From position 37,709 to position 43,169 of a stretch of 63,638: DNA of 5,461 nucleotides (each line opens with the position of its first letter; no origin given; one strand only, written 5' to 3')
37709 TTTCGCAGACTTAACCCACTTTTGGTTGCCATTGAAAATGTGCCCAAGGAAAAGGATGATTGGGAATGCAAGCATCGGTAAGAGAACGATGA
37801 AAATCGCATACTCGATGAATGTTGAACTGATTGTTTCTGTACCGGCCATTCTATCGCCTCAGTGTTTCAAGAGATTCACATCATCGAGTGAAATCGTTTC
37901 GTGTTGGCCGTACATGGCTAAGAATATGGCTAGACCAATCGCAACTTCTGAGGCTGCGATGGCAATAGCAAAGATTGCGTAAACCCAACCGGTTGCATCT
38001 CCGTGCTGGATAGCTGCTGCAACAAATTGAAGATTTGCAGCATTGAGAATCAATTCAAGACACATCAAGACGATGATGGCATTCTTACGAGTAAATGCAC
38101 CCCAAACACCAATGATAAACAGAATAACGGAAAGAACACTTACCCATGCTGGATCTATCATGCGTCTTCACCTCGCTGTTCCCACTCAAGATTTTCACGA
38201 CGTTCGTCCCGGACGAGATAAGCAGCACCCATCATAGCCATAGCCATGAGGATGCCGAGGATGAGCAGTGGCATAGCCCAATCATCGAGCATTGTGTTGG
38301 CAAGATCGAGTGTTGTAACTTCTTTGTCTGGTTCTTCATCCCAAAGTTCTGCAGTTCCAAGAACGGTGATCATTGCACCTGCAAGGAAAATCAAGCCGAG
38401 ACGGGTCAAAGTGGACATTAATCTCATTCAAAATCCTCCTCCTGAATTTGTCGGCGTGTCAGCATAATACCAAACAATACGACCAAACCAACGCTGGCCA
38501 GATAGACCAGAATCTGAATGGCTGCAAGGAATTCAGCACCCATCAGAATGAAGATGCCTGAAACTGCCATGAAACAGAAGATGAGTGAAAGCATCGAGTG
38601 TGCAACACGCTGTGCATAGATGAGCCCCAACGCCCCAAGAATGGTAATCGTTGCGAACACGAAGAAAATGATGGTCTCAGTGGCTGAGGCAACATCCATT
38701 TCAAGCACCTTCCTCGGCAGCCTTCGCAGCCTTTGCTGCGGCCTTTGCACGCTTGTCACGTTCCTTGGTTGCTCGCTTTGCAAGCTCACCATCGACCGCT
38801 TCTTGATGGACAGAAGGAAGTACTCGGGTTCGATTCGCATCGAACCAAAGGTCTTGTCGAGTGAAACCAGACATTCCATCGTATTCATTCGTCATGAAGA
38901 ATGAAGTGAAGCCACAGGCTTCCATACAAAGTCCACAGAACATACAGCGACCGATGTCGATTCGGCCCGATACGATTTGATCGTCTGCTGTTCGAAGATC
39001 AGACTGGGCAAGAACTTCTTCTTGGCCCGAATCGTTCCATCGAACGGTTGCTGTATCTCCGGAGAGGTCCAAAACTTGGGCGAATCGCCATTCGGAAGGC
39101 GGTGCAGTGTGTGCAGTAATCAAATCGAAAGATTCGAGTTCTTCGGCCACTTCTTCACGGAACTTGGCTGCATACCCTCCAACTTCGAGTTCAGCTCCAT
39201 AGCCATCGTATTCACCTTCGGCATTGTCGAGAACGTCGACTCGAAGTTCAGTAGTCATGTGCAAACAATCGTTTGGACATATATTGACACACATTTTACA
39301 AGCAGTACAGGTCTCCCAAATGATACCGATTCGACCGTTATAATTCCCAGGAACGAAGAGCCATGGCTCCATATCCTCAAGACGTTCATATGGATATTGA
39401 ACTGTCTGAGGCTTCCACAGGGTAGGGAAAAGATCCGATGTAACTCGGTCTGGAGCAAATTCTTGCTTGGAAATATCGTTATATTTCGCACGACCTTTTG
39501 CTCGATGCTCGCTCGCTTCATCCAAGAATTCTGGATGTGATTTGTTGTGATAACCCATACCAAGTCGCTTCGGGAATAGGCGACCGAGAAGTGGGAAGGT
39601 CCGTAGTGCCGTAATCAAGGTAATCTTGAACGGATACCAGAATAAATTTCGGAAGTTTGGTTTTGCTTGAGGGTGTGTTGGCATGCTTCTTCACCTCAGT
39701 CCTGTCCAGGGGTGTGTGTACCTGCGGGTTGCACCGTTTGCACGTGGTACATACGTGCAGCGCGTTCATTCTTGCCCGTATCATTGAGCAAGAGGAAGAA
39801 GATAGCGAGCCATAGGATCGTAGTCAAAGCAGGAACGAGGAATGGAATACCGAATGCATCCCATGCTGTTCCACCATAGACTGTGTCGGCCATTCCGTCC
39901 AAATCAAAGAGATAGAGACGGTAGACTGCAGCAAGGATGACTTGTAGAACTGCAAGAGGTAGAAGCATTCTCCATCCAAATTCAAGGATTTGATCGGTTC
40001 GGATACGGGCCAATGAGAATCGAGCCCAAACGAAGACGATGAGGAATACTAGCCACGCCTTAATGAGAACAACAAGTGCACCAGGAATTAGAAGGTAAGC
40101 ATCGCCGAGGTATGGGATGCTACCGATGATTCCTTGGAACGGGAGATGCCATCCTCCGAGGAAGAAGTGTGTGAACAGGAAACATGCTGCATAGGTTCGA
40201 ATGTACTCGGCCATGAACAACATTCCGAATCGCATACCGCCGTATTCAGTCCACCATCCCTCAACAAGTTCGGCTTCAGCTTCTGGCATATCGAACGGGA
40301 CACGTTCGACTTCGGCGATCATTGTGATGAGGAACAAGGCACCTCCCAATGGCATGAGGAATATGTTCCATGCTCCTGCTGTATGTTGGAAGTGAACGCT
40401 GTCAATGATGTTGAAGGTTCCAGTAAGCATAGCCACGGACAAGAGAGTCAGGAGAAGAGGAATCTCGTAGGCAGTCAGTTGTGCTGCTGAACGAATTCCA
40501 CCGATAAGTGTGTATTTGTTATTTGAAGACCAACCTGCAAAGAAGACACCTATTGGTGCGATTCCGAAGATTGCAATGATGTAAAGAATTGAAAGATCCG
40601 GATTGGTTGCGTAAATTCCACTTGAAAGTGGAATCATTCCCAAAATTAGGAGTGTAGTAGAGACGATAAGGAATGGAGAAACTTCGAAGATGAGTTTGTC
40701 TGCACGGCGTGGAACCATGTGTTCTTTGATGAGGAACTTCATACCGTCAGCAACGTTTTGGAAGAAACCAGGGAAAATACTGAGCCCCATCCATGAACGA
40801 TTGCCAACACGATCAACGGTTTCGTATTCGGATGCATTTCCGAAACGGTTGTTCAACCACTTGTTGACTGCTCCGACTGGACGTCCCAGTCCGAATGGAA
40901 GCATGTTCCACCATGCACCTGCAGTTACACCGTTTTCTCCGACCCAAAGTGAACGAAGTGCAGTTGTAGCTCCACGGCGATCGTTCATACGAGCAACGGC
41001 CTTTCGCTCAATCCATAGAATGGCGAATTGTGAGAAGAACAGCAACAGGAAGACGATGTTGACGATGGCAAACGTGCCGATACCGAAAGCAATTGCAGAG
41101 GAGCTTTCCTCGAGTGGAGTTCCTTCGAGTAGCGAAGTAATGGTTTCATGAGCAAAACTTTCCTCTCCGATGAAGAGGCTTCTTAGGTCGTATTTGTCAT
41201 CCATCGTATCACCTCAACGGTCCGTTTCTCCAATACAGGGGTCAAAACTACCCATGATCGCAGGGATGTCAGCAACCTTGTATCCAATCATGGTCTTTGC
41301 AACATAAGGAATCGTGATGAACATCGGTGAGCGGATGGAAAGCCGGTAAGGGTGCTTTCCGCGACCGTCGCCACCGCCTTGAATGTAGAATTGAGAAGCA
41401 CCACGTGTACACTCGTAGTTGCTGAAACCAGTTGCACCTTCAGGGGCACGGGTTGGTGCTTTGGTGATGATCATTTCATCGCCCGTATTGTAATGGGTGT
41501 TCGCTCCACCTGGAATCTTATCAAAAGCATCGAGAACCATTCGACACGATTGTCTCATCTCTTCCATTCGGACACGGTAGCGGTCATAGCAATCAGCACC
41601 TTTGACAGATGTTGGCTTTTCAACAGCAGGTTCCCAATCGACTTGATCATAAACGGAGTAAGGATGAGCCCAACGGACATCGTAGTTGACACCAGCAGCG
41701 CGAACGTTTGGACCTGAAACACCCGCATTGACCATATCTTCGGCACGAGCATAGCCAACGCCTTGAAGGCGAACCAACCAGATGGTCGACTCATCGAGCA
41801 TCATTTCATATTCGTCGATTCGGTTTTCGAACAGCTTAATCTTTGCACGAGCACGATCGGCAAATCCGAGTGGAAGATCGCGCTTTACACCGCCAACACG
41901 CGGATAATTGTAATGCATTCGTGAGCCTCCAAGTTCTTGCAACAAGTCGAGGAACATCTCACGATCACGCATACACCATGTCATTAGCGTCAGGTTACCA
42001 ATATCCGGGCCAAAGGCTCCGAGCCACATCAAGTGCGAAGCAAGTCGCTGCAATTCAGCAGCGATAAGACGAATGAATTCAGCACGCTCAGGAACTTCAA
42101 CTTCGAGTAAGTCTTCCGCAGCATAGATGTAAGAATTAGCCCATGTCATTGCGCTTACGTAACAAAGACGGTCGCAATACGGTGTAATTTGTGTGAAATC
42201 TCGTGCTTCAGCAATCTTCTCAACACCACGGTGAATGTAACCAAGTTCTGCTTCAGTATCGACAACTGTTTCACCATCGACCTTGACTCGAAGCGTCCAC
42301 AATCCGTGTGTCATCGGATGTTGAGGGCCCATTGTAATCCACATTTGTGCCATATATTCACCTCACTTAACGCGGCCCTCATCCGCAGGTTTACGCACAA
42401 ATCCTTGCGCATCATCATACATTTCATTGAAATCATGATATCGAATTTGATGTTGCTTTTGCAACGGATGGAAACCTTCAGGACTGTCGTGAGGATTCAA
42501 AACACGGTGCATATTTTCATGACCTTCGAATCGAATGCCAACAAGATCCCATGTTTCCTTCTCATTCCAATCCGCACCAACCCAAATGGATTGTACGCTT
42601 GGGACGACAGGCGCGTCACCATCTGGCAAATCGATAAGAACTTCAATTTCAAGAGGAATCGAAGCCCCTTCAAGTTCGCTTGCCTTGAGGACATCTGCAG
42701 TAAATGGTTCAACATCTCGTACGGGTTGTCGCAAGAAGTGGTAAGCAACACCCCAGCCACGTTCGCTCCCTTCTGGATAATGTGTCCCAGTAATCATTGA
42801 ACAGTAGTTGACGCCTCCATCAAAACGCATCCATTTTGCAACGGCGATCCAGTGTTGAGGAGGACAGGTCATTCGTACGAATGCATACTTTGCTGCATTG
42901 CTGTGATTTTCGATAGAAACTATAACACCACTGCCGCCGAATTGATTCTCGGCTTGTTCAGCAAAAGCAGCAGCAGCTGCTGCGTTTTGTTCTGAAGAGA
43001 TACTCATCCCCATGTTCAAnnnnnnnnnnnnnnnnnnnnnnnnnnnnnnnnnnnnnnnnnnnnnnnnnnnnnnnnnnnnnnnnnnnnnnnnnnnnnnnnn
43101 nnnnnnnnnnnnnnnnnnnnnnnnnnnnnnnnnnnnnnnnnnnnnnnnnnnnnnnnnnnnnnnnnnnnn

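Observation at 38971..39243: Tudor/SH3-like domain inserted between the two [4Fe-4S] motifs of NuoI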

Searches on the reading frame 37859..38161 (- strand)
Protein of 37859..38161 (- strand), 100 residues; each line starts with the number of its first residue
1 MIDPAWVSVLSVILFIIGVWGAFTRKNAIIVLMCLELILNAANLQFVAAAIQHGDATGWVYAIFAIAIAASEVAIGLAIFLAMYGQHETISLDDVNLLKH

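Call 5: search_protein_families(library=pfam, proteins=[window:37859-38161:-], max_evalue=0.01)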
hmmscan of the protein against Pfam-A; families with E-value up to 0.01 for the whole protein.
window:37859-38161:- (100 aa): 1 family
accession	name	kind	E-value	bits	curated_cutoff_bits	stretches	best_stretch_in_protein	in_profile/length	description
PF00420.29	Oxidored_q2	-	4.7e-27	94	26.1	1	7-99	2-94/95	NADH-ubiquinone/plastoquinone oxidoreductase chain 4L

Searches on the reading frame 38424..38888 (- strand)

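Call 5: search_protein_families(library=pfam, proteins=[window:38424-38888:-], max_evalue=0.01)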
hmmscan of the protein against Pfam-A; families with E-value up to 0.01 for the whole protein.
window:38424-38888:- (154 aa): 1 family
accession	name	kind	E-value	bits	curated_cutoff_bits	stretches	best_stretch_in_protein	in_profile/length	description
PF00499.25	Oxidored_q3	-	6.6e-17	62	33.2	1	85-151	1-67/146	NADH-ubiquinone/plastoquinone oxidoreductase chain 6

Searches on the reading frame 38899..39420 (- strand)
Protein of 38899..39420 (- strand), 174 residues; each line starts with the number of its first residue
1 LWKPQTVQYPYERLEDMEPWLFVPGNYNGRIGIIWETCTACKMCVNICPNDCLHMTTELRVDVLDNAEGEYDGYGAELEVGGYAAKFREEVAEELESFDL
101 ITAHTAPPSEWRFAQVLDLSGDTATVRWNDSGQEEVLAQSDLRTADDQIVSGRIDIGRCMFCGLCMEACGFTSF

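Call 43: search_solved_structures(query=window:38899-39420:-, max_evalue=0.000001, show_alignments=5)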
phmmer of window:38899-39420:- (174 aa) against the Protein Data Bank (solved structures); distinct sequences matched with E-value up to 0.000001: 4.
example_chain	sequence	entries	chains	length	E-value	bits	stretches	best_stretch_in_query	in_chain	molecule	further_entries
9grx_I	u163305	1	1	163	1.1e-09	41.5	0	4-63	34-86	NAD(P)H-quinone oxidoreductase subunit I, chloroplastic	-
7wfg_I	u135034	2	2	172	1.8e-09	40.8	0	4-56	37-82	NAD(P)H-quinone oxidoreductase subunit I, chloroplastic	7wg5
6hum_I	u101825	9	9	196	3.5e-09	39.9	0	3-51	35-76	NAD(P)H-quinone oxidoreductase subunit I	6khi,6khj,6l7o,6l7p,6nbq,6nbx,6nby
7eu3_I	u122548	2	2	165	4.8e-09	39.4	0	4-52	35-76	NAD(P)H-quinone oxidoreductase subunit I, chloroplastic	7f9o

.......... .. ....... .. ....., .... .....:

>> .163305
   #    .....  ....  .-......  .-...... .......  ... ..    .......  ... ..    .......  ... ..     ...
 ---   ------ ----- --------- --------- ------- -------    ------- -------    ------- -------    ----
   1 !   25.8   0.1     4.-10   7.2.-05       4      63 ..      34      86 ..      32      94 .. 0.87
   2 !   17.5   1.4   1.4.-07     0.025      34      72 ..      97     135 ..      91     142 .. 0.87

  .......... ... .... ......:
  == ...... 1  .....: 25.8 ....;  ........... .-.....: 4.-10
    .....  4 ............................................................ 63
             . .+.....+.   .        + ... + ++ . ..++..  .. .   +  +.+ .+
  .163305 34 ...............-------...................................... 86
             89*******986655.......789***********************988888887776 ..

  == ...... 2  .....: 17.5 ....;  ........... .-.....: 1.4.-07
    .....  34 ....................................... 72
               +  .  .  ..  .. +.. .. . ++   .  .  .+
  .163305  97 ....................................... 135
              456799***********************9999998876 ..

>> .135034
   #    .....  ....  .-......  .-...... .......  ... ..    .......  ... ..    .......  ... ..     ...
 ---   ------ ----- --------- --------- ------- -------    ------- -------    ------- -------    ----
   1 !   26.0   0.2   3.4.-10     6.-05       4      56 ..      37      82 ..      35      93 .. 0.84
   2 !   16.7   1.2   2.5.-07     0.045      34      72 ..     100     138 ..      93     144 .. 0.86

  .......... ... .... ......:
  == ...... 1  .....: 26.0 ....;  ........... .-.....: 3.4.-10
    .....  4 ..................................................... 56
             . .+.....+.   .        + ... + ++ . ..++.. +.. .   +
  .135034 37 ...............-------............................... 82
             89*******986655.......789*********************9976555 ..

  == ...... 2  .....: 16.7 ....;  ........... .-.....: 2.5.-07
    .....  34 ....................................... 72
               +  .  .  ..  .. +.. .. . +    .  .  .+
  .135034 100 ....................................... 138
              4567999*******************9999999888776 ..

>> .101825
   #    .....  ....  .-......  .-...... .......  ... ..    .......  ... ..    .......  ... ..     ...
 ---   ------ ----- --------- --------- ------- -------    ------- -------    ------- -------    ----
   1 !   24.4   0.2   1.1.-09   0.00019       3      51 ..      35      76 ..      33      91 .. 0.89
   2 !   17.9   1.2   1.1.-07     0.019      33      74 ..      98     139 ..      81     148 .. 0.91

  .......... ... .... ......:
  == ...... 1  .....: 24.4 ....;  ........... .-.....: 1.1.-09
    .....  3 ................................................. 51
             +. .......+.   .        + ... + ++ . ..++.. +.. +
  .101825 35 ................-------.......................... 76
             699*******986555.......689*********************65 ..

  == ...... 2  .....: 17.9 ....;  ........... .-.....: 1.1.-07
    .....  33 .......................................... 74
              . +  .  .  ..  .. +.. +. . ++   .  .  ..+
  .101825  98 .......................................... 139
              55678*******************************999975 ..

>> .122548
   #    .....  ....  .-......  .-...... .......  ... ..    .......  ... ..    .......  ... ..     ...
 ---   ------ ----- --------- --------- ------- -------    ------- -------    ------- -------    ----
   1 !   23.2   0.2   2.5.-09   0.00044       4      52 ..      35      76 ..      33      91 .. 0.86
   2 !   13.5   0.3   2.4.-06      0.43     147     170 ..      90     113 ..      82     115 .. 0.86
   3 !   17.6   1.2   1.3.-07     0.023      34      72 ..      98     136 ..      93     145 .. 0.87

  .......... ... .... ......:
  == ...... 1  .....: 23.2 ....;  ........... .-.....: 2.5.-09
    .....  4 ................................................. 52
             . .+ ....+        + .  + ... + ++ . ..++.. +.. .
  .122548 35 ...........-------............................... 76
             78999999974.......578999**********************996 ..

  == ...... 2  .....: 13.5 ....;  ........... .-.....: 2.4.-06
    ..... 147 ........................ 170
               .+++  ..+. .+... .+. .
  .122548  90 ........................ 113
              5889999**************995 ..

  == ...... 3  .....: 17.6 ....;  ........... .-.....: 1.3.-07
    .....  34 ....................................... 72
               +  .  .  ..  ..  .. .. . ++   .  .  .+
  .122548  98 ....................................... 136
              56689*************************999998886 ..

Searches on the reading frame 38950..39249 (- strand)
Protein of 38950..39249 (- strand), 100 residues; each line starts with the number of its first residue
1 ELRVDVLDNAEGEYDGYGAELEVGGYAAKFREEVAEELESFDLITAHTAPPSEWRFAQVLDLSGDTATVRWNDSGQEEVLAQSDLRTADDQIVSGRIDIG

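Call 12: search_protein_families(library=pfam, proteins=[window:38950-39249:-], max_evalue=10)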
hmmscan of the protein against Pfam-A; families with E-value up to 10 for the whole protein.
seq(100 aa): 1 family
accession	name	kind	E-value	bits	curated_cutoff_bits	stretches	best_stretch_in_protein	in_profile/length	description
PF17092.11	PCB_OB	-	0.056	14.6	27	1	36-90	16-69/111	Penicillin-binding protein OB-like domain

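Call 31: find_homologous_proteins(query=window:38971-39243:-, max_evalue=10)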
Query window:38971-39243:- (91 aa): 7 proteins with E <= 10 among 8 candidates.
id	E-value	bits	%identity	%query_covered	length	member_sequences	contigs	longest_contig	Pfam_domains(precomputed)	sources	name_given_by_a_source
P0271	9.1e-32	127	95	71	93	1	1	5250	-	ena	-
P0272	1.2e-31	126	69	100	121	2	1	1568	-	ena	-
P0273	9.0e-25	104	91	62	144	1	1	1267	-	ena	-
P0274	1.4e-18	85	74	63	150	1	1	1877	-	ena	-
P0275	1.5e-18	85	86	55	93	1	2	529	PF14697.12,PF00037.33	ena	-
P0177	2.5e-8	52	64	49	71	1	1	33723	-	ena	-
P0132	1.8e-2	33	71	34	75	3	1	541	PF14697.12,PF00037.33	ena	-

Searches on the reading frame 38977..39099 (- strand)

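Call 12: search_protein_families(library=pfam, proteins=[window:38977-39099:-], max_evalue=10)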
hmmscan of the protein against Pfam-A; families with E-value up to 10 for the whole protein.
seq(41 aa): 1 family
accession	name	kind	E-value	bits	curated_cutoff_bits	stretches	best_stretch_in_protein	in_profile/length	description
PF20384.3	DUF6679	-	0.061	13.8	23.9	1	7-32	30-55/103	Family of unknown function (DUF6679)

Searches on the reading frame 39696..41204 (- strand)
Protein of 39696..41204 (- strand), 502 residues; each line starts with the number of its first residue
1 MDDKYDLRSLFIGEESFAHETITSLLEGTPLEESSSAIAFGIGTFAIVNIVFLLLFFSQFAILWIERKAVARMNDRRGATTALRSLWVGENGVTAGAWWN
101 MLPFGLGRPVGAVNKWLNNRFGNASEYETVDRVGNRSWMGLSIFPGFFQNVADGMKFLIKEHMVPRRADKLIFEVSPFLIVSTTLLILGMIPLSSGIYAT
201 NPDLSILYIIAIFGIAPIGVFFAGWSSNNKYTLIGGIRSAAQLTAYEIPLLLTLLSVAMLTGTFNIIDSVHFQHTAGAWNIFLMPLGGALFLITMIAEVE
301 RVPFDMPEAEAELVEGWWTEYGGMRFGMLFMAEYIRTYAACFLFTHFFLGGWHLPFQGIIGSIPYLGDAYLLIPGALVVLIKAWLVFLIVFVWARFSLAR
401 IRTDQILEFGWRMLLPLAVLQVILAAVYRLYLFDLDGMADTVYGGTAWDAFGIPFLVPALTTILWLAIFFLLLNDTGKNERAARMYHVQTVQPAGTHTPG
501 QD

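Call 5: search_protein_families(library=pfam, proteins=[window:39696-41204:-], max_evalue=0.01)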
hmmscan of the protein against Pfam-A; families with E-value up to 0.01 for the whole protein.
window:39696-41204:- (502 aa): 1 family
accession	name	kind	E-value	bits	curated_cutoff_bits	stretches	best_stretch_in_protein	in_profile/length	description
PF00146.26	NADHdh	-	5.6e-91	305.4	27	1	144-425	40-297/298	NADH dehydrogenase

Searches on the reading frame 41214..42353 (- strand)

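Call 5: search_protein_families(library=pfam, proteins=[window:41214-42353:-], max_evalue=0.01)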
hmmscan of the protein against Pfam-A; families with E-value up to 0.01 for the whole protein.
window:41214-42353:- (379 aa): 2 families
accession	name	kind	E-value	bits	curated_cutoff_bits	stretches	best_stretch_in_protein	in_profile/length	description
PF00346.24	Complex1_49kDa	-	1.3e-72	244.6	24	1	117-379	1-271/271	Respiratory-chain NADH dehydrogenase, 49 Kd subunit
PF00374.24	NiFeSe_Hases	-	2.2e-08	33.9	25.8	1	42-110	1-69/508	Nickel-dependent hydrogenase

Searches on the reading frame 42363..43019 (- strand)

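Call 5: search_protein_families(library=pfam, proteins=[window:42363-43019:-], max_evalue=0.01)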
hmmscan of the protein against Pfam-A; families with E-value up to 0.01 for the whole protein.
window:42363-43019:- (218 aa): 1 family
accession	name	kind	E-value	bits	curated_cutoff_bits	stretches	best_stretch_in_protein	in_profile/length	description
PF00329.25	Complex1_30kDa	-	3.8e-25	89.3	22.5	1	51-194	2-122/124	Respiratory-chain NADH dehydrogenase, 30 Kd subunit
